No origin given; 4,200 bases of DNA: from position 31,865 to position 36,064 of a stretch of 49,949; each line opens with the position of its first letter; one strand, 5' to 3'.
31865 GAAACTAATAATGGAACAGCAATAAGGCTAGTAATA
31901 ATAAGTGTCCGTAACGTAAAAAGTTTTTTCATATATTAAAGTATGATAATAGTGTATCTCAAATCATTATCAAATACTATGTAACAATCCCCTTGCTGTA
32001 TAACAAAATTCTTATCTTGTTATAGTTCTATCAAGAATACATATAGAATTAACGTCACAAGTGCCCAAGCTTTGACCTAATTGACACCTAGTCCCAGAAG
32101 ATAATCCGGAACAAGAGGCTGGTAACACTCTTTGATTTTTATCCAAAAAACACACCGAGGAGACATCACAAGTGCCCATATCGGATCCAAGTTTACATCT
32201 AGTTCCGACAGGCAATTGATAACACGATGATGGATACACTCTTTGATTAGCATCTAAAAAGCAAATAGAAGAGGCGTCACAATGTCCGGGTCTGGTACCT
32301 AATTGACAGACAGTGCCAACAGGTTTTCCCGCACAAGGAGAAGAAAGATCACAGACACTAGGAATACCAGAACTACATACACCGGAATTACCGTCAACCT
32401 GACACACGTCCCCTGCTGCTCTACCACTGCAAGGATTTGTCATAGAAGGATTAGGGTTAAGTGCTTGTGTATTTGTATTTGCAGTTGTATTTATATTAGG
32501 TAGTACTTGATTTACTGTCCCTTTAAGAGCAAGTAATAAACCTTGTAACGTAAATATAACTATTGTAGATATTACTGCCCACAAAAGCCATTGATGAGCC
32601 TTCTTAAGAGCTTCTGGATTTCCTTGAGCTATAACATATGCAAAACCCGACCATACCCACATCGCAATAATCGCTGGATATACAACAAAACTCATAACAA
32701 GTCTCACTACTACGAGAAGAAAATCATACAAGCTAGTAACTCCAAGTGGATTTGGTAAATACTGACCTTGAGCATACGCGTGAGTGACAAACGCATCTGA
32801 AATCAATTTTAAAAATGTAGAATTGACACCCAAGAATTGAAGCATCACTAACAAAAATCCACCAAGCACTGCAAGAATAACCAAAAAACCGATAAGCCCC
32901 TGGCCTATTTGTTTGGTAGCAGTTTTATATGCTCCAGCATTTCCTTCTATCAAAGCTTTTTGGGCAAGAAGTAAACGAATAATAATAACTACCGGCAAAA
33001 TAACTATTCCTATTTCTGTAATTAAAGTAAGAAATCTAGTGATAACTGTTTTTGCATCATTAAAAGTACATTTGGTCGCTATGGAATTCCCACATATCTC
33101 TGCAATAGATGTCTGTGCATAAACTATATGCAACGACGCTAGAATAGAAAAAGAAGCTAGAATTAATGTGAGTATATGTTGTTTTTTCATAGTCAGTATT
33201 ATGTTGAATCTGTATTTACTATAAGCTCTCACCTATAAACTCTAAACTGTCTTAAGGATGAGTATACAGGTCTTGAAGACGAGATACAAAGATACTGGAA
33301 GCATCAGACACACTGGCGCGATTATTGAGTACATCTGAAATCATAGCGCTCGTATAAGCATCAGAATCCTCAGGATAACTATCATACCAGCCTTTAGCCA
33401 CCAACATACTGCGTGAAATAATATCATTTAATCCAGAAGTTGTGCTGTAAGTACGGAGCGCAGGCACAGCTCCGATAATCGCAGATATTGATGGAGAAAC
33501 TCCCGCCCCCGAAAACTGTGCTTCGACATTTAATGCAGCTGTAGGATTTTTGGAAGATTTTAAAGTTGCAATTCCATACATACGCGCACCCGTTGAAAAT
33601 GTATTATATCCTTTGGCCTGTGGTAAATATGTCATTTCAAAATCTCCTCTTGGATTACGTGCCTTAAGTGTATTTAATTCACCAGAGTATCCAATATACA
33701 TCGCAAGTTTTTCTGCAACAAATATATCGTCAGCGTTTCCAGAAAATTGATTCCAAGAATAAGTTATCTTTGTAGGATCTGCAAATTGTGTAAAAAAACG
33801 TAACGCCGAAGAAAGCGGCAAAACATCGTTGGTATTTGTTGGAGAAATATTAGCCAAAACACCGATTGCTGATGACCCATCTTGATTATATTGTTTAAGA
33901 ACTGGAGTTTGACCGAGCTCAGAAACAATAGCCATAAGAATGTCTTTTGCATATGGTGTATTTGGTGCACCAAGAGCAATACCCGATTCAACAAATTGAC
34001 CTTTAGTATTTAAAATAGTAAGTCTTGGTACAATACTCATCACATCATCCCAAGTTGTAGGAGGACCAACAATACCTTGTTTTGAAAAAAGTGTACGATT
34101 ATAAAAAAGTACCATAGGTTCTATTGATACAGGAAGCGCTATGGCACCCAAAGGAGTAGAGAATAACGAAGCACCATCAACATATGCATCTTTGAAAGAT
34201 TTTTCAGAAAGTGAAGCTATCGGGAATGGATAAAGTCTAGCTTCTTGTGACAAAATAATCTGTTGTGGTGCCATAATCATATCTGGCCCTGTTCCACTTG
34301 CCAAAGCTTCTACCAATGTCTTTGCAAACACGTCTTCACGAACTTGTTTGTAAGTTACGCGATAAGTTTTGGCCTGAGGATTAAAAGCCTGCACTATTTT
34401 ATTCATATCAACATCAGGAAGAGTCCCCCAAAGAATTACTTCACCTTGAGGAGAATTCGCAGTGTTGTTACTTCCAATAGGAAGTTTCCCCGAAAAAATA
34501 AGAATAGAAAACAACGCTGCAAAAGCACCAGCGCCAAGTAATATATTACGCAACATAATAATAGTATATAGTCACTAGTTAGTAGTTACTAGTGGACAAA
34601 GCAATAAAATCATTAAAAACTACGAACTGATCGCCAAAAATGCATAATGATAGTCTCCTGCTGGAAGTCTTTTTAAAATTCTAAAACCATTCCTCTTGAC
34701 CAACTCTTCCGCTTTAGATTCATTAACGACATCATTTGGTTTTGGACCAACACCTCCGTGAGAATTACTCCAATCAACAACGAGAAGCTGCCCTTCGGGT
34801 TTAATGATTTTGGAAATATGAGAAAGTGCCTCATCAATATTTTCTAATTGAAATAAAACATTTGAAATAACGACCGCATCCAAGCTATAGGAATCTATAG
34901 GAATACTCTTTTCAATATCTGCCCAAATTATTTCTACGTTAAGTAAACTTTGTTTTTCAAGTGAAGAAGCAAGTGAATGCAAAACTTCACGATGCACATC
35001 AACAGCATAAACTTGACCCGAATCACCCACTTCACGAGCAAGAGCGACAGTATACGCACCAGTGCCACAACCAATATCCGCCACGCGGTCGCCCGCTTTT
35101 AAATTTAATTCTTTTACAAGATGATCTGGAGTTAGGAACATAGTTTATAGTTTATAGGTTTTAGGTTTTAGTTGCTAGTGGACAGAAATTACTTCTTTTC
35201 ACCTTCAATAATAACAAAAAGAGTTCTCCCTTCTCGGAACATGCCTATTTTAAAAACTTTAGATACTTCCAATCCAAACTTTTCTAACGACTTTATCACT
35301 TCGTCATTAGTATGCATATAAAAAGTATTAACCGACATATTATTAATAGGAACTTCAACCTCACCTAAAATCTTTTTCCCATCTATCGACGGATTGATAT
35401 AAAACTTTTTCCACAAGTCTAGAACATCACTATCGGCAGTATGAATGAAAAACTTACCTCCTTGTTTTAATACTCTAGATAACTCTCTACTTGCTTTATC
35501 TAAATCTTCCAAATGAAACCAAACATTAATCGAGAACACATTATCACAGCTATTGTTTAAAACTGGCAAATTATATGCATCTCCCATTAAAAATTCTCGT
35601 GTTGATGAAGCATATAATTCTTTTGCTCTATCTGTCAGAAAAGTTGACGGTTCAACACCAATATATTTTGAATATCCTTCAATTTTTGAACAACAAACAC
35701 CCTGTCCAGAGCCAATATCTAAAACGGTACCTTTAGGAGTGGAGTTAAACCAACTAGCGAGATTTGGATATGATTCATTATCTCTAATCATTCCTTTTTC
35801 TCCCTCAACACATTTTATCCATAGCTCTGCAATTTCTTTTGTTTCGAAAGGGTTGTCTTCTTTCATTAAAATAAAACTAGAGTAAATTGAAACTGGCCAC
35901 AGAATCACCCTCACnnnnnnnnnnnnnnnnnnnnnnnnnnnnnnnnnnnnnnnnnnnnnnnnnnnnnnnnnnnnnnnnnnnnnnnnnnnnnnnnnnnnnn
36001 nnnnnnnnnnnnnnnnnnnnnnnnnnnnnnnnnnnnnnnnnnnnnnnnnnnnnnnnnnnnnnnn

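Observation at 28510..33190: Cluster of four VirB2/TrbC-like pilin-like genes (five modules) with no secretion or pilus ATPase in sight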

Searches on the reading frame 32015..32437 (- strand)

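Call 74: search_protein_families(library=pfam, max_evalue=1, proteins=[window:32015-32437:-])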
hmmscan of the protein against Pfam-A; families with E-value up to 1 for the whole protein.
seq(141 aa): 3 families
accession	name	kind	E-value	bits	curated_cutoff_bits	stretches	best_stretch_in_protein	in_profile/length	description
PF11410.13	Antifungal_pept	-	0.00026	21.2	22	2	7-24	2-19/33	Antifungal peptide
PF05484.17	LRV_FeS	-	0.0048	17.2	27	0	122-140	20-38/53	LRV protein FeS4 cluster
PF06247.17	Plasmod_Pvs28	-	0.019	15.5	26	0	118-136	2-16/41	Pvs28 EGF domain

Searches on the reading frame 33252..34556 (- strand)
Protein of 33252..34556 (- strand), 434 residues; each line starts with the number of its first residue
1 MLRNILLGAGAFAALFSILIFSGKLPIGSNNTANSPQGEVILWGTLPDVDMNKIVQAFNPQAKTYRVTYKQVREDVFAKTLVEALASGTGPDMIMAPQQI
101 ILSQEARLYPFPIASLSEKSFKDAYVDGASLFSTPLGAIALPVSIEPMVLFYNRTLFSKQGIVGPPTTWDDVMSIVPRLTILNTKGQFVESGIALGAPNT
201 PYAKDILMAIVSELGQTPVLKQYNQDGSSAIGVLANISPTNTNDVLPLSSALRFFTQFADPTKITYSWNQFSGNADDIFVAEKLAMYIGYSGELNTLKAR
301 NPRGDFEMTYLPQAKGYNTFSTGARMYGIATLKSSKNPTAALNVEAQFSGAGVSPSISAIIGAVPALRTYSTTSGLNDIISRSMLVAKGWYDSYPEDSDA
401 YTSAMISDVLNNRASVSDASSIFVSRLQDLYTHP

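Call 8: search_protein_families(library=pfam, max_evalue=0.001, proteins=[window:33252-34556:-])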
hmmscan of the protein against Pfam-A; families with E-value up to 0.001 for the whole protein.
window:33252-34556:- (434 aa): 1 family
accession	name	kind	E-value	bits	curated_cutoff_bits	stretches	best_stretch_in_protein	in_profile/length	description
PF01547.30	SBP_bac_1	-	5.8e-15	56.5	26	1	51-341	10-293/307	Bacterial extracellular solute-binding protein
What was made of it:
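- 33252..34556 (-): Membrane-anchored SBP_bac_1-type solute-binding protein homologue (434 aa). It is the conserved first gene of the locus. Pfam SBP_bac_1 E 5.8e-15 (call 8).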

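Call 88: search_solved_structures(query=window:33252-34556:-, max_evalue=0.001)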
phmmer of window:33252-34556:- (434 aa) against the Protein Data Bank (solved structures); distinct sequences matched with E-value up to 0.001: 8.
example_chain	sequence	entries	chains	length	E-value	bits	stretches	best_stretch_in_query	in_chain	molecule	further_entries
4qrz_A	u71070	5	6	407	9.7e-06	27.9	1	40-180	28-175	ABC-TYPE SUGAR TRANSPORTER | ABC transporter, substrate binding protein (Sugar)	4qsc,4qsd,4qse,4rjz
4r2f_A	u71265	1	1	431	1.3e-05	27.5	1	52-188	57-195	Extracellular solute-binding protein family 1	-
7bvt_A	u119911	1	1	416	1.4e-05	27.4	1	22-175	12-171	Hypothetical sugar ABC-transporter sugar binding protein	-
4r9f_A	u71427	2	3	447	4.2e-05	25.9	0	81-341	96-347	MBP1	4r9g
9h0n_A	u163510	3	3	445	0.00012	24.4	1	117-399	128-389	Extracellular solute-binding protein, family 1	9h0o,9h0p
5u2p_A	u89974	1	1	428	0.00013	24.2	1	66-177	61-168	Sugar ABC transporter substrate-binding protein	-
6q5g_A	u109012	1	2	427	0.00015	24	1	65-182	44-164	Sugar ABC transporter substrate-binding protein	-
6h0h_A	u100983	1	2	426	0.00015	24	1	65-182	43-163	Probable solute binding protein of ABC transporter system for sugars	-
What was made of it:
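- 33252..34556 (-): Weak similarity to sugar ABC-transporter binding proteins in the PDB (call 88).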

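Call 91: find_related_loci(query=A8, collection=metagenome_contigs, flank=7000)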
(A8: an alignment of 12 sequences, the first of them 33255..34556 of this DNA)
Query A8 (434 aa) in metagenome_contigs; peptide patterns used: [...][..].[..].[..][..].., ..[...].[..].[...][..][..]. (x = any residue, [..] = any of these).
600 stretches matched a pattern (row limit reached: there are more); 555 encode a relative of the query (tblastn E <= 1e-3); the best 80 are kept; 80 distinct loci.
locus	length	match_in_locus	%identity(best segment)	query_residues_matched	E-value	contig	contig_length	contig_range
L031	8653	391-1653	70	1-432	0e+0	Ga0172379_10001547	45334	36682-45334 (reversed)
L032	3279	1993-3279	69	1-431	0e+0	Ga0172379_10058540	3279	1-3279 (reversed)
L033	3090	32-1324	64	1-432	0e+0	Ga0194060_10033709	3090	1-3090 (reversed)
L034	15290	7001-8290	63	1-433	0e+0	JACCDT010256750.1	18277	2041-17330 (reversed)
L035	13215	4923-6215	61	1-434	3e-174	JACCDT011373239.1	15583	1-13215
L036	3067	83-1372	59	2-433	2e-179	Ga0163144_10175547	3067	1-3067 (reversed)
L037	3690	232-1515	58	2-434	4e-175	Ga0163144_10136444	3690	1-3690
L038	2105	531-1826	57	1-432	4e-180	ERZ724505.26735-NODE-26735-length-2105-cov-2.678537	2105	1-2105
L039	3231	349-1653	55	1-433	7e-169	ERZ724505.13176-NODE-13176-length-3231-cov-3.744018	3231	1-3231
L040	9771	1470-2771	54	1-433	2e-160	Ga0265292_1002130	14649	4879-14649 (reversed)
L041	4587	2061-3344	57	1-433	3e-164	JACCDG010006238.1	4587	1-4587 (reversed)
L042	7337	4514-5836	52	1-433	9e-154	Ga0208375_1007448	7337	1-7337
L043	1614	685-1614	70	1-311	5e-157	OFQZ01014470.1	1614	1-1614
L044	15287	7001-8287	55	1-431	8e-152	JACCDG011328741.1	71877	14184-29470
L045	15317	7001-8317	37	2-431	6e-82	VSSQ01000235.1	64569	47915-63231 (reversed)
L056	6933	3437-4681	33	19-434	2e-75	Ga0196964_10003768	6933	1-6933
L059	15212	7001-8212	36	14-421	3e-74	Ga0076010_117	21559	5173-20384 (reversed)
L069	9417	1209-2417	36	14-421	2e-72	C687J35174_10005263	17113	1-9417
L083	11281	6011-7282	31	2-428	3e-69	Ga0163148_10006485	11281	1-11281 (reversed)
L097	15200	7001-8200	34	14-419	2e-68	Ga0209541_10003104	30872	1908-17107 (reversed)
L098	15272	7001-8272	32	5-430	2e-68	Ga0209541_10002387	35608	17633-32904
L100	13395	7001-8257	32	2-419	4e-68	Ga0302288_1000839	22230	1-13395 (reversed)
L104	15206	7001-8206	34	13-419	6e-68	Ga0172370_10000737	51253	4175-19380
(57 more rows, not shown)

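Call 94: search_protein_families(library=pfam, max_evalue=0.001, proteins=[L041:3-1907:+, L045:2-2635:+, L056:629-2161:-, L059:1174-2625:+, L069:6477-7994:-, L097:13377-15122:-, L098:942-3353:+, L100:8303-9940:+, L104:12038-13756:-, L083:9119-11041:+])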
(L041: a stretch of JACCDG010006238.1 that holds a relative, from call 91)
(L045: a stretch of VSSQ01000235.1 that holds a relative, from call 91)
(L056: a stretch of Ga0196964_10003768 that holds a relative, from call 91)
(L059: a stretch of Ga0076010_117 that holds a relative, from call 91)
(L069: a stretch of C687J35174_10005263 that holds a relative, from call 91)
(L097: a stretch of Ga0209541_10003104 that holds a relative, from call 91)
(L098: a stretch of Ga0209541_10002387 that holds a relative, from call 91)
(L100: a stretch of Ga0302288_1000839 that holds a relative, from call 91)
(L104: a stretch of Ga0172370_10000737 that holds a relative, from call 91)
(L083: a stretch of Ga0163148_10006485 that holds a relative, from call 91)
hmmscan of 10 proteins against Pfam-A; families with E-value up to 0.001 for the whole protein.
L041:3-1907:+ (635 aa): 0 families

L045:2-2635:+ (878 aa): 1 family
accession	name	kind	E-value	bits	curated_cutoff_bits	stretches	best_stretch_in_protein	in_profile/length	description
PF13884.11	Peptidase_S74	-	5.4e-11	43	22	1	591-661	1-57/58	Chaperone of endosialidase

L056:629-2161:- (511 aa): 0 families

L059:1174-2625:+ (484 aa): 2 families
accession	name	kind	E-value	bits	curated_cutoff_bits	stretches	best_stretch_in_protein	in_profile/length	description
PF00932.25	LTD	-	2.9e-19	69.9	34.3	2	23-135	4-107/109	Lamin Tail Domain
PF00801.26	PKD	-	0.00059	20.2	23.5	0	231-265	31-63/80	PKD domain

L069:6477-7994:- (506 aa): 10 families
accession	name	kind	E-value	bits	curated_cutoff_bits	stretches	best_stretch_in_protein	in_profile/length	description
PF00009.33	GTP_EFTU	-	5.8e-38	130.8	26.5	1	16-176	6-183/188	Elongation factor Tu GTP binding domain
PF11987.13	IF-2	-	2.9e-27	95.3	27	1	285-397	8-114/117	Translation-initiation factor 2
PF22042.2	EF-G_D2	-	2e-12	47.4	27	1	192-269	2-82/84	Elongation factor G domain 2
PF01926.29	MMR_HSR1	-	3.2e-10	40.5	21.9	1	16-126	2-113/113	50S ribosome-binding GTPase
PF00071.28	Ras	-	9.4e-09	35.5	21.6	1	16-174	2-155/162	Ras family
PF08477.19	Roc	-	2.7e-06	28.1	27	1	16-128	2-119/119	Ras of Complex, Roc, domain of DAPkinase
PF00350.29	Dynamin_N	-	0.00019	21.9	27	0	16-81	1-65/168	Dynamin family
PF03193.22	RsgA_GTPase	-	0.00052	20.3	30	0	90-173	24-102/174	RsgA GTPase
PF02421.24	FeoB_N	-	0.00066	19.7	27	0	16-173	3-154/156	Ferrous iron transport protein B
PF16897.10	MMR_HSR1_Xtn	-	0.00087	19.7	35.2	0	115-175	53-100/106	C-terminal region of MMR_HSR1 domain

L097:13377-15122:- (582 aa): 7 families
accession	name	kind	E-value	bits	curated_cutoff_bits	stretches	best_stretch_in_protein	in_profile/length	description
PF17991.7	Thioredoxin_10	-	2.7e-22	80.3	27.1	1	453-582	1-142/142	Thioredoxin like C-terminal domain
PF08534.16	Redoxin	-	3.9e-12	46.6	26.6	1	280-408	7-137/148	Redoxin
PF00578.27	AhpC-TSA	-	4.6e-12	46.4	26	1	279-401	5-123/124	AhpC/TSA family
PF02683.22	DsbD_TM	-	1.2e-10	41.5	27.1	1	4-215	3-216/219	Cytochrome C biogenesis protein transmembrane domain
PF13905.12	Thioredoxin_8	-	2e-08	34.9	27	1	305-399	2-94/94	Thioredoxin-like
PF13386.12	DsbD_2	-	3.8e-05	24.1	24.9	1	53-211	51-198/199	Cytochrome C biogenesis protein transmembrane region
PF00255.25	GSHPx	-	0.00091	19.2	27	0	291-364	9-78/108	Glutathione peroxidase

L098:942-3353:+ (804 aa): 15 families
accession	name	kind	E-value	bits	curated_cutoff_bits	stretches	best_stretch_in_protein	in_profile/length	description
PF14559.12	TPR_19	-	8.2e-17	61.7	25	1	711-775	3-67/68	Tetratricopeptide repeat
PF07719.23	TPR_2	-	2.6e-16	58.8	27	1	702-731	4-33/34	Tetratricopeptide repeat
PF13181.12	TPR_8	-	2.1e-15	56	25.7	0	701-731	3-33/34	Tetratricopeptide repeat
PF00515.34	TPR_1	-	3.8e-12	45.9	27.8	1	702-732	4-34/34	Tetratricopeptide repeat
PF13428.12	TPR_14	-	3.6e-11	43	23.5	0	704-740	6-42/44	Tetratricopeptide repeat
PF13432.12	TPR_16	-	6.5e-11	42.9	32.7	1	708-758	6-56/65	Tetratricopeptide repeat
PF13431.12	TPR_17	-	7.2e-11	41.9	24.4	0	620-651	2-33/34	Tetratricopeptide repeat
PF13371.12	TPR_9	-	4.2e-09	36.7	35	1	676-731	6-61/73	Tetratricopeptide repeat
PF13414.12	TPR_11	-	4.4e-08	33.1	26.8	1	709-747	4-42/42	TPR repeat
PF23914.1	TPR_CcmH_CycH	-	5.5e-07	30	42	0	588-685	48-141/158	Cytochrome c-type biogenesis protein H TPR domain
PF12895.13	ANAPC3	-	7.4e-07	29.8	27.2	1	679-757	3-80/82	Anaphase-promoting complex, cyclosome, subunit 3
PF25062.1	ARM_TT21_N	-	1.3e-06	28.8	40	1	624-732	89-201/222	Tetratricopeptide repeat protein 21 N-terminal ARM repeat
PF13174.12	TPR_6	-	3.1e-05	24.8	26.3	0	702-730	3-31/33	Tetratricopeptide repeat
PF25060.1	ARM_TT21_2nd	-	0.00024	21.1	27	0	634-678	225-269/270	Tetratricopeptide repeat protein 21 second ARM domain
PF25063.1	ARM_TT21_C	-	0.00052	20.4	35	0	619-770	43-201/209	Tetratricopeptide repeat protein 21 C-terminal ARM domain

L100:8303-9940:+ (546 aa): 3 families
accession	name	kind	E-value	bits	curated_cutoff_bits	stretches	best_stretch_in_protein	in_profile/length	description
PF18998.6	Flg_new_2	-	1.6e-38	131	23.6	3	207-273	3-71/73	Divergent InlB B-repeat domain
PF09479.16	Flg_new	-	9.3e-10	38.9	27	0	282-345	2-64/65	Listeria-Bacteroides repeat domain (List_Bact_rpt)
PF18895.5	T4SS_pilin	-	7.8e-09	35.9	26.6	1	461-531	3-71/71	Type IV secretion system pilin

L104:12038-13756:- (573 aa): 1 family
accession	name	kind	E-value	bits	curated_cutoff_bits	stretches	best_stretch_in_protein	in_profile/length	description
PF06161.16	DUF975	-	0.00018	21.9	34.8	0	51-109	76-134/243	Protein of unknown function (DUF975)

L083:9119-11041:+ (641 aa): 1 family
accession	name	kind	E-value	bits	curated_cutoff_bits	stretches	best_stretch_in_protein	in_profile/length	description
PF18895.5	T4SS_pilin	-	2.6e-05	24.7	26.6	1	31-85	18-71/71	Type IV secretion system pilin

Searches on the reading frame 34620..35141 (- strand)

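Call 8: search_protein_families(library=pfam, max_evalue=0.001, proteins=[window:34620-35141:-])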
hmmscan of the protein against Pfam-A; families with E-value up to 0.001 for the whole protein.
window:34620-35141:- (173 aa): 21 families
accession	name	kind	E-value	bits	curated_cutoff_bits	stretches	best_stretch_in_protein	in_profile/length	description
PF13847.12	Methyltransf_31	-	5.3e-18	65.5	27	1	15-125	2-113/145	Methyltransferase domain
PF08241.18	Methyltransf_11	-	2.9e-17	63.5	21.2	1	22-120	2-94/95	Methyltransferase domain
PF13649.12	Methyltransf_25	-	4.1e-17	63.1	27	1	20-117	1-97/97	Methyltransferase domain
PF01209.24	Ubie_methyltran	-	1.4e-15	57.7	20.1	1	10-126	41-156/233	ubiE/COQ5 methyltransferase family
PF08242.18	Methyltransf_12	-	1.2e-13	52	30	1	22-119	2-98/98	Methyltransferase domain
PF05175.20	MTS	-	9.5e-11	42.1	23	1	8-157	23-170/170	Methyltransferase small domain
PF13489.12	Methyltransf_23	-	3.3e-10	40.4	27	1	7-135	11-124/164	Methyltransferase domain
PF01135.25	PCMT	-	4.5e-09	36.8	20.3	1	11-77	68-134/210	Protein-L-isoaspartate(D-aspartate) O-methyltransferase (PCMT)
PF01728.25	FtsJ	-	3.2e-07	30.9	24.1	1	8-79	12-78/181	FtsJ-like methyltransferase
PF08704.16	GCD14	-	7e-07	29.6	26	1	9-120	33-142/247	tRNA methyltransferase complex GCD14 subunit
PF01269.23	Fibrillarin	-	5.3e-06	26.2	27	0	9-64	64-119/227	Fibrillarin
PF02390.23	Methyltransf_4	-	5.8e-06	26.3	24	1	20-79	5-63/173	Putative methyltransferase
PF01189.24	Methyltr_RsmB-F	-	7e-06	26.3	27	1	12-79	4-71/199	16S rRNA methyltransferase RsmB/F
PF00891.24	Methyltransf_2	-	3.2e-05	23.8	22.3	1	5-134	51-177/210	O-methyltransferase domain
PF06325.19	PrmA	-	4.5e-05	23.5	22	1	14-120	159-257/296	Ribosomal protein L11 methyltransferase (PrmA)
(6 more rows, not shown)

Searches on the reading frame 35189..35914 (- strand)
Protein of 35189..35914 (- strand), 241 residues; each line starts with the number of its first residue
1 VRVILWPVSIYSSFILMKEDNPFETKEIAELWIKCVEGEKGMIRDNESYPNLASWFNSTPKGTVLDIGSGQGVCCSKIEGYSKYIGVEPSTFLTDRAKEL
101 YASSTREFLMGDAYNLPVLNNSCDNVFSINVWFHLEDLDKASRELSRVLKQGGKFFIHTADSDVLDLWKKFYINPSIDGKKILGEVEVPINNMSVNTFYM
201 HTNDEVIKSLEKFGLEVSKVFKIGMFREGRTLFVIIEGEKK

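Call 8: search_protein_families(library=pfam, max_evalue=0.001, proteins=[window:35189-35914:-])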
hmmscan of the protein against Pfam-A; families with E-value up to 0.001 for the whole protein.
window:35189-35914:- (241 aa): 6 families
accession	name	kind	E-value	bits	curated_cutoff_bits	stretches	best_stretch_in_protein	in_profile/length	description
PF08241.18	Methyltransf_11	-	4.4e-18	66.2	21.2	1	65-157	1-95/95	Methyltransferase domain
PF13649.12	Methyltransf_25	-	1.3e-13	51.9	27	1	64-153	1-97/97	Methyltransferase domain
PF13847.12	Methyltransf_31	-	2e-10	41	27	1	61-164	4-118/145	Methyltransferase domain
PF13489.12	Methyltransf_23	-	2.6e-10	40.7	27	1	59-176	21-124/164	Methyltransferase domain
PF08242.18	Methyltransf_12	-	5.4e-08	33.9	30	1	65-155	1-98/98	Methyltransferase domain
PF01209.24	Ubie_methyltran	-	0.00078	19.3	20.1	0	103-159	97-153/233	ubiE/COQ5 methyltransferase family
